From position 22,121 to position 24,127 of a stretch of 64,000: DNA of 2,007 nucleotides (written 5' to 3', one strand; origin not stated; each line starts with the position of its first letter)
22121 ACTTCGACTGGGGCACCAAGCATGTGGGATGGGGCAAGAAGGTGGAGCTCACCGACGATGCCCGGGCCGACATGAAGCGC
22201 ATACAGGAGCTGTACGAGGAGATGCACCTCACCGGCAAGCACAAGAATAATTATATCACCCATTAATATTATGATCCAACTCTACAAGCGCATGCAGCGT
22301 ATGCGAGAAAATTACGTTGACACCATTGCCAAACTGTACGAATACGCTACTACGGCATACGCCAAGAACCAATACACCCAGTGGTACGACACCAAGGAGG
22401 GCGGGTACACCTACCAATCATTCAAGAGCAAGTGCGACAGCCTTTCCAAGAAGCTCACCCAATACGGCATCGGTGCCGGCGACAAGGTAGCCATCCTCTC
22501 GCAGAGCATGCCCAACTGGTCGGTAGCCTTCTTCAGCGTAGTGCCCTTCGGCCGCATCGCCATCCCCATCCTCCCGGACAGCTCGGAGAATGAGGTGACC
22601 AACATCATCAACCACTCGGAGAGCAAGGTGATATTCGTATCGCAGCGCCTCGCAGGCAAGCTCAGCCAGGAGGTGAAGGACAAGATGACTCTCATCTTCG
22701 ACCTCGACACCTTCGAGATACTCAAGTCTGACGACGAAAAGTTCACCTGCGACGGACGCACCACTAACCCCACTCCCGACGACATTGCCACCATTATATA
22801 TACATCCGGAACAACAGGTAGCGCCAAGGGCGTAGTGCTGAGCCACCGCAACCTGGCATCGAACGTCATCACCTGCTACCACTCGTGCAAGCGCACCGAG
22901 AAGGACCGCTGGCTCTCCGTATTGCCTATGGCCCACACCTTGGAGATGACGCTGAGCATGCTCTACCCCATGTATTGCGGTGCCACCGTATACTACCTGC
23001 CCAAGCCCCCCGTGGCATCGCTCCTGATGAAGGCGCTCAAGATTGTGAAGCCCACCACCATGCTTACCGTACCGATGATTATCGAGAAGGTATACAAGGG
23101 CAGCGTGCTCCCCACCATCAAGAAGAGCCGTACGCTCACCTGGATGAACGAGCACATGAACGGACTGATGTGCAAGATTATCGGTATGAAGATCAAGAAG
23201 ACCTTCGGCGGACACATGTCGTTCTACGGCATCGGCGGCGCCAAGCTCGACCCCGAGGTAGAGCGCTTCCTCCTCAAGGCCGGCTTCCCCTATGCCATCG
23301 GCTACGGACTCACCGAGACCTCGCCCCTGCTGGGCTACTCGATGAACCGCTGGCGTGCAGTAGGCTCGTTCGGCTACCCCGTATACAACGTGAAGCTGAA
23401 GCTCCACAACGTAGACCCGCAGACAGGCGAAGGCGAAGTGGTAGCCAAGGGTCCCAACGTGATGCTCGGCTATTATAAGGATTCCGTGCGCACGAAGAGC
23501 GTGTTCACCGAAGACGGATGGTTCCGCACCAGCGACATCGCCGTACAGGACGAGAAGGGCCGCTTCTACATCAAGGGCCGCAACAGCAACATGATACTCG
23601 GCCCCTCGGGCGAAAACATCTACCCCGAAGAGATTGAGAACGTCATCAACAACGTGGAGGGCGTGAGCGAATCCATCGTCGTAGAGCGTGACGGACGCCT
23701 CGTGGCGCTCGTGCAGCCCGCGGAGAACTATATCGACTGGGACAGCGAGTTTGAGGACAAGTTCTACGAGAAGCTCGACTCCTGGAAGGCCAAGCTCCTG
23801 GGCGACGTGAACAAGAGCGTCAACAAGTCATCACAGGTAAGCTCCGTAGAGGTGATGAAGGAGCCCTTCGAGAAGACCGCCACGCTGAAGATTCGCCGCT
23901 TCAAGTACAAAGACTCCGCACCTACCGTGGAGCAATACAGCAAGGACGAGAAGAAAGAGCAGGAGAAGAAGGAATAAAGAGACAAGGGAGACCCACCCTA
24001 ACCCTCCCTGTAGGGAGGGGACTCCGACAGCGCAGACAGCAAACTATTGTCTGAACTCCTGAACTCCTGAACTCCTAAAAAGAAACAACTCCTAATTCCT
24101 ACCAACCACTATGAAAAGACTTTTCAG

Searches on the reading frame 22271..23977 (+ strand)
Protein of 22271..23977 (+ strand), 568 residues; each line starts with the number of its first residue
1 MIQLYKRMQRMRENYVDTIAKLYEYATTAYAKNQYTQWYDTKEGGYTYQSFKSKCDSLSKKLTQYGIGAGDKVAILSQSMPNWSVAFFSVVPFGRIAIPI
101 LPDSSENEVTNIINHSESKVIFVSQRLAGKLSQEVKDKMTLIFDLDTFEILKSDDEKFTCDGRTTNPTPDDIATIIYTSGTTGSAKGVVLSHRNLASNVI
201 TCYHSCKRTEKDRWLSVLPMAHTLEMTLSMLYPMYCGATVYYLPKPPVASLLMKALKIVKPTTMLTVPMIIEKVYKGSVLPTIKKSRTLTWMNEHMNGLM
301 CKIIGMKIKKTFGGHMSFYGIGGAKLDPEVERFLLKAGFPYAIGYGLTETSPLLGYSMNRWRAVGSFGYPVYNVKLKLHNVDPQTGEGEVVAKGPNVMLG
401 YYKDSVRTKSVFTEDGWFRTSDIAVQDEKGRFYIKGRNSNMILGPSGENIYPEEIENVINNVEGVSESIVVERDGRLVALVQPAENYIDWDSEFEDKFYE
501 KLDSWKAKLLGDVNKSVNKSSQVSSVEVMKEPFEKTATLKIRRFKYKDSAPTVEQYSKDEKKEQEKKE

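Call 72: search_protein_families(library=pfam, proteins=[window:22271-23977:+], max_evalue=0.00001)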
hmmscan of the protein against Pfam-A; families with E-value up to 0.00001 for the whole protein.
window:22271-23977:+ (568 aa): 1 family
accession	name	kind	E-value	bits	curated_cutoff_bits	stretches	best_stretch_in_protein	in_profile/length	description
PF00501.34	AMP-binding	-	3.2e-75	253.8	29.9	1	42-402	18-384/384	AMP-binding enzyme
